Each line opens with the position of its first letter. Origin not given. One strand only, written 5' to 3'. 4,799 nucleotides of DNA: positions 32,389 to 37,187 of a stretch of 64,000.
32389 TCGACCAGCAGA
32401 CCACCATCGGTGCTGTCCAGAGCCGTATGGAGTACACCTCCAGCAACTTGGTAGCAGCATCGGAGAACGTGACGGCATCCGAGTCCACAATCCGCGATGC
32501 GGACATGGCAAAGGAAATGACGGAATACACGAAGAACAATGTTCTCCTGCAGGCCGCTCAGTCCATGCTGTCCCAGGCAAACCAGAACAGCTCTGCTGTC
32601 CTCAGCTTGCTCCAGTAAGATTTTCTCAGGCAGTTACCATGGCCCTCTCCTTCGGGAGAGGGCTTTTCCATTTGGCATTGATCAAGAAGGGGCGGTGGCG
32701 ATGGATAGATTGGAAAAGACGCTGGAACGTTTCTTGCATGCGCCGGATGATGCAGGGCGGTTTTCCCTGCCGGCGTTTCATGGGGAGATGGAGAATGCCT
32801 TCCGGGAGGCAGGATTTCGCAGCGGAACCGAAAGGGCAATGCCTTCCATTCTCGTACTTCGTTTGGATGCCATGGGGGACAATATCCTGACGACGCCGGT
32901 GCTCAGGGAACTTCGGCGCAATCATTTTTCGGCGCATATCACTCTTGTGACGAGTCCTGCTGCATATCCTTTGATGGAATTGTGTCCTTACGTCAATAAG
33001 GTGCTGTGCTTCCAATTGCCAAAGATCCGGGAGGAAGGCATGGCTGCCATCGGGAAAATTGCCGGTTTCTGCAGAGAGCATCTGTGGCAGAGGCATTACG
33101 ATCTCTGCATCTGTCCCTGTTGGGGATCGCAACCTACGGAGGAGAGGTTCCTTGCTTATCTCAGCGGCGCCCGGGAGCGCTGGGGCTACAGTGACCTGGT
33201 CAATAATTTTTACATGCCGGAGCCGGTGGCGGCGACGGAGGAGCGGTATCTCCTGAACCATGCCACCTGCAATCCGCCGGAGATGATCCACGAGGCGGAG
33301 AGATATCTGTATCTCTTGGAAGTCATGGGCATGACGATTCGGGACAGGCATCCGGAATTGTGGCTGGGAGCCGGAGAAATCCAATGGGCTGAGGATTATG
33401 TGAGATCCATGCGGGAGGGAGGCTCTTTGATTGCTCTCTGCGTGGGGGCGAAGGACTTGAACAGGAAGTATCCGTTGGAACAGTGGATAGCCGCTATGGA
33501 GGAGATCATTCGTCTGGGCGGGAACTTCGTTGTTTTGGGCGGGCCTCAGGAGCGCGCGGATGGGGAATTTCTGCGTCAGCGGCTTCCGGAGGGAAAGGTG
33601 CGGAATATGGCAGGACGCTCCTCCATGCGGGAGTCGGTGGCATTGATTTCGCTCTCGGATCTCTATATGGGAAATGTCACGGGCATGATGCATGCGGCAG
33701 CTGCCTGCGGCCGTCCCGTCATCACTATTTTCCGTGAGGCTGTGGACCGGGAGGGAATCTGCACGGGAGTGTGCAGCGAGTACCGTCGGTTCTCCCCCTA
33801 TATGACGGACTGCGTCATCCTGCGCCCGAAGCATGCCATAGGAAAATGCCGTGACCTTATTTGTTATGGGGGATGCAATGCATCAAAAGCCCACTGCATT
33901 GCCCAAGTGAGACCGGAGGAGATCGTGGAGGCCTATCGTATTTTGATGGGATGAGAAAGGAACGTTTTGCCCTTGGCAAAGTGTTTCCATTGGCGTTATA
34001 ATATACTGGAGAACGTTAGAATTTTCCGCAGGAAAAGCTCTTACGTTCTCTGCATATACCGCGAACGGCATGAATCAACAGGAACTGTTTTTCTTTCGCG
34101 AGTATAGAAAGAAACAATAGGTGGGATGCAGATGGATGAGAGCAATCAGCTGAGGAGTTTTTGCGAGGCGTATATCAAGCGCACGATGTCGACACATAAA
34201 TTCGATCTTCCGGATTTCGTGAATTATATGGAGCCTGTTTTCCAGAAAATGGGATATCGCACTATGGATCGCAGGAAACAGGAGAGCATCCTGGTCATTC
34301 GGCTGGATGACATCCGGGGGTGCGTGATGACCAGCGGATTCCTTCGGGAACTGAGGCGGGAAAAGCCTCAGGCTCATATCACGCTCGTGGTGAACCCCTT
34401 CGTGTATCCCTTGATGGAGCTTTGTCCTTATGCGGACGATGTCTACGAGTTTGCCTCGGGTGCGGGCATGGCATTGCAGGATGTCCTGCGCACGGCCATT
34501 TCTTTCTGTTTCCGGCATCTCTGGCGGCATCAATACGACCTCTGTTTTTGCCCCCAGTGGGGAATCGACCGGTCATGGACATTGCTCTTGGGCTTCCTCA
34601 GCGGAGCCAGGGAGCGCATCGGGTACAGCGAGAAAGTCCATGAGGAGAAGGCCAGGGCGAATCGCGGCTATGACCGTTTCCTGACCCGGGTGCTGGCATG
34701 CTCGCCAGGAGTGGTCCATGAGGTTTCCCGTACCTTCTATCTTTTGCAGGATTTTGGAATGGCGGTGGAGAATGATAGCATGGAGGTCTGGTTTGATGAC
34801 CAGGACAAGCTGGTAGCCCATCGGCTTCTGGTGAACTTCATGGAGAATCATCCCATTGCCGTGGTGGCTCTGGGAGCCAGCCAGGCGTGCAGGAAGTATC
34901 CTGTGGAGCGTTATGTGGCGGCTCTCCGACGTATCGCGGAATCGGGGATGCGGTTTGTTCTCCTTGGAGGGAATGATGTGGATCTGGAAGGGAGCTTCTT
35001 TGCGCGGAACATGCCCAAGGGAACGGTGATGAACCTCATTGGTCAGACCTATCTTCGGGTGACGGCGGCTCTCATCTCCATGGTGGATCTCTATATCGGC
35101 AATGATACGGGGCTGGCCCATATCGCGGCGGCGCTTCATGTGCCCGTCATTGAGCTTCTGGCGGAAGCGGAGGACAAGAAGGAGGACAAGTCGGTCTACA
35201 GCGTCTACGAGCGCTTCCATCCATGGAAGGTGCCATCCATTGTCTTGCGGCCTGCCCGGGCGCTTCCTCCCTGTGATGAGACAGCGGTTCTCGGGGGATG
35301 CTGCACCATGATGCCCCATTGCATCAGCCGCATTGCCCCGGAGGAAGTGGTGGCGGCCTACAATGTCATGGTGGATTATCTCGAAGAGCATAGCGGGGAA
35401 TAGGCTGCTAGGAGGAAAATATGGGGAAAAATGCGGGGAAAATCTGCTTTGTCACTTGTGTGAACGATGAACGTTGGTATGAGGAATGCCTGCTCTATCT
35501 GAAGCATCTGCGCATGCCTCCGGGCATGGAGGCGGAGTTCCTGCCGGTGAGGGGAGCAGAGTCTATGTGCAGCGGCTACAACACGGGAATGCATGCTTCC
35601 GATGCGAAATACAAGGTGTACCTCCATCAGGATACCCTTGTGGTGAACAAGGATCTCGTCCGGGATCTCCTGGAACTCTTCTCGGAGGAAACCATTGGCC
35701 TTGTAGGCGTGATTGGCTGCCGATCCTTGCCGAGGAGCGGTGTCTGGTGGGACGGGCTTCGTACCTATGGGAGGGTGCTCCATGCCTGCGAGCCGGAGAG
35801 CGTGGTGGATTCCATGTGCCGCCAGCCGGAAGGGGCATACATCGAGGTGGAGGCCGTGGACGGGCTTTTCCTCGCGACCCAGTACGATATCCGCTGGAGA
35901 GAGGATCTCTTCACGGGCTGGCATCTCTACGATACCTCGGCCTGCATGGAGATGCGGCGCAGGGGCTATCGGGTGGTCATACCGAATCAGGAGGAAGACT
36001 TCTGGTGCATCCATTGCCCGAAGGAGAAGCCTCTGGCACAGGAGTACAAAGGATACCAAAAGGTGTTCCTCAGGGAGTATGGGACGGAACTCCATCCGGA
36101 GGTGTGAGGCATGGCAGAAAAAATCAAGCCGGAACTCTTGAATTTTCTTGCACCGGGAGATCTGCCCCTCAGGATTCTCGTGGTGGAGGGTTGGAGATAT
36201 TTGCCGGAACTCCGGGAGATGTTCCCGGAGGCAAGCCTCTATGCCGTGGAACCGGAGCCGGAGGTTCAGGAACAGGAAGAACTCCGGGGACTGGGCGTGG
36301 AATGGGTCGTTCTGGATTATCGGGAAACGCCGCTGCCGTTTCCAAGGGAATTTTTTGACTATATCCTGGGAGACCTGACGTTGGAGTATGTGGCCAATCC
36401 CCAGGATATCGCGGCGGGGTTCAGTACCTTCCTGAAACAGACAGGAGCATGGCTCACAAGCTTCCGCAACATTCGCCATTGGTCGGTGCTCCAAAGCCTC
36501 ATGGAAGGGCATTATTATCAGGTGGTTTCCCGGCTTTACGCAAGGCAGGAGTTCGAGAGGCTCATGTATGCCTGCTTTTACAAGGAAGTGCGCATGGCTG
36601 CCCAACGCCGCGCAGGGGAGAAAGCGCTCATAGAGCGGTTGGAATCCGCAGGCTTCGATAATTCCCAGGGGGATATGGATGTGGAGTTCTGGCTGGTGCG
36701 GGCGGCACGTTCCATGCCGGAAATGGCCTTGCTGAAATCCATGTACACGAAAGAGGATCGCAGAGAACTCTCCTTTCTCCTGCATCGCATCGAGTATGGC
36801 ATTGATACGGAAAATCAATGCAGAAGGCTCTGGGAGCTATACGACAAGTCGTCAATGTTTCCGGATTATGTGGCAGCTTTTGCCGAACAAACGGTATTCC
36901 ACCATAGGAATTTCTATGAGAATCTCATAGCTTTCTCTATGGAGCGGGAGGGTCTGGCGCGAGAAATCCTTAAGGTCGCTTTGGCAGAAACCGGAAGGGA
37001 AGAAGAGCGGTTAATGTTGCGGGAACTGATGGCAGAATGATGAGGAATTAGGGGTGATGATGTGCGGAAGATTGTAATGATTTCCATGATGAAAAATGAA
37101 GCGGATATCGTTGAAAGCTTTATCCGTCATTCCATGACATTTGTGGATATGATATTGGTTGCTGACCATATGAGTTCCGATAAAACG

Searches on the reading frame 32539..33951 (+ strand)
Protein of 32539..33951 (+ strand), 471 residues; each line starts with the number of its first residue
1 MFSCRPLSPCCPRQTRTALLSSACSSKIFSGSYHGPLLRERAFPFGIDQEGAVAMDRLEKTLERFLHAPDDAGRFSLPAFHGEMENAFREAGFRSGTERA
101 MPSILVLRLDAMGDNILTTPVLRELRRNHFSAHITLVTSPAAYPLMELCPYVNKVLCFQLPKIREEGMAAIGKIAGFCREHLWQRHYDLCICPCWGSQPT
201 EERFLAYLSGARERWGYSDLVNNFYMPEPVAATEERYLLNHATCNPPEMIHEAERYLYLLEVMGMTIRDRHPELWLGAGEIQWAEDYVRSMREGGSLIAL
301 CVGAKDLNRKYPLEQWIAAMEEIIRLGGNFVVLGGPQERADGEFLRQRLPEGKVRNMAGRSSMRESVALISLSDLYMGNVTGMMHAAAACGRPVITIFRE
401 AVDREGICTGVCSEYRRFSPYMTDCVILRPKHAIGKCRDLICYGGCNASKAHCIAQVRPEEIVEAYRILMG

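Call 10: search_protein_families(library=pfam, proteins=[window:32539-33951:+], max_evalue=0.0001)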
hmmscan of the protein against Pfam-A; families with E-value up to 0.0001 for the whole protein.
window:32539-33951:+ (471 aa): 1 family
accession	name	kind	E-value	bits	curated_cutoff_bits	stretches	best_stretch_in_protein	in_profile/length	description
PF01075.23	Glyco_transf_9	-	1.6e-14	54.3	22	1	246-400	58-211/247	Glycosyltransferase family 9 (heptosyltransferase)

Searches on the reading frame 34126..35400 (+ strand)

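Call 10: search_protein_families(library=pfam, proteins=[window:34126-35400:+], max_evalue=0.0001)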
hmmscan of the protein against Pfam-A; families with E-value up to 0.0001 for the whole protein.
window:34126-35400:+ (425 aa): 1 family
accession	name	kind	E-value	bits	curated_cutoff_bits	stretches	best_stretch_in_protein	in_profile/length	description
PF01075.23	Glyco_transf_9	-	4.2e-21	75.8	22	1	186-347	52-211/247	Glycosyltransferase family 9 (heptosyltransferase)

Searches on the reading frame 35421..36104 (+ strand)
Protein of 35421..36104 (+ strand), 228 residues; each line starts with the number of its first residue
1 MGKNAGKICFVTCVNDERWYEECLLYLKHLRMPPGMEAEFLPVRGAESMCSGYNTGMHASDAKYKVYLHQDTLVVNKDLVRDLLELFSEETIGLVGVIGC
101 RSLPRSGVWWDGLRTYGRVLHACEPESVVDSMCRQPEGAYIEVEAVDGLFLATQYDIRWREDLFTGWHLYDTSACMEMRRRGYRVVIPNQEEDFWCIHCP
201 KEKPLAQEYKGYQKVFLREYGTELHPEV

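Call 10: search_protein_families(library=pfam, proteins=[window:35421-36104:+], max_evalue=0.0001)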
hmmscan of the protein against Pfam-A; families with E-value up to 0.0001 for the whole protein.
window:35421-36104:+ (228 aa): 1 family
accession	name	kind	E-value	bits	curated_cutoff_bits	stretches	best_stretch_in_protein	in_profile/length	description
PF13712.12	Glyco_tranf_2_5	-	1.9e-85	286.3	27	1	9-220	1-210/210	Glycosyltransferase like family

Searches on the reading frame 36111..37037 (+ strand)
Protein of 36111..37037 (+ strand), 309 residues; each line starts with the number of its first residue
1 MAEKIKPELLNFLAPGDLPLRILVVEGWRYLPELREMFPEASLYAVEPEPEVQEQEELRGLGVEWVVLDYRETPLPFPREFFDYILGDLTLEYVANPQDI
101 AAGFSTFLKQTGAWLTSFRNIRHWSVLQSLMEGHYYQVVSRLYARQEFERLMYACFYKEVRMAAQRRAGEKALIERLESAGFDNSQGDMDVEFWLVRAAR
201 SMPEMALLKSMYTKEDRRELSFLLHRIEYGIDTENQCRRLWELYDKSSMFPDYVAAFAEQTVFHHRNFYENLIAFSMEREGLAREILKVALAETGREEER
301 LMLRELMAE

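Call 10: search_protein_families(library=pfam, proteins=[window:36111-37037:+], max_evalue=0.0001)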
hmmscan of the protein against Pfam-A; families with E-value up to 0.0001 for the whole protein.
window:36111-37037:+ (309 aa): 1 family
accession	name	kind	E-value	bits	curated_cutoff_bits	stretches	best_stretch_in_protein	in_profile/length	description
PF08241.18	Methyltransf_11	-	1.1e-05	26.4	21.2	1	31-113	11-92/95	Methyltransferase domain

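Call 68: search_protein_families(library=ncbifam, proteins=[window:36111-37037:+], max_evalue=0.001)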
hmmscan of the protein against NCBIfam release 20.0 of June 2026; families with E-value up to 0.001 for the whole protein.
window:36111-37037:+ (309 aa): 0 families
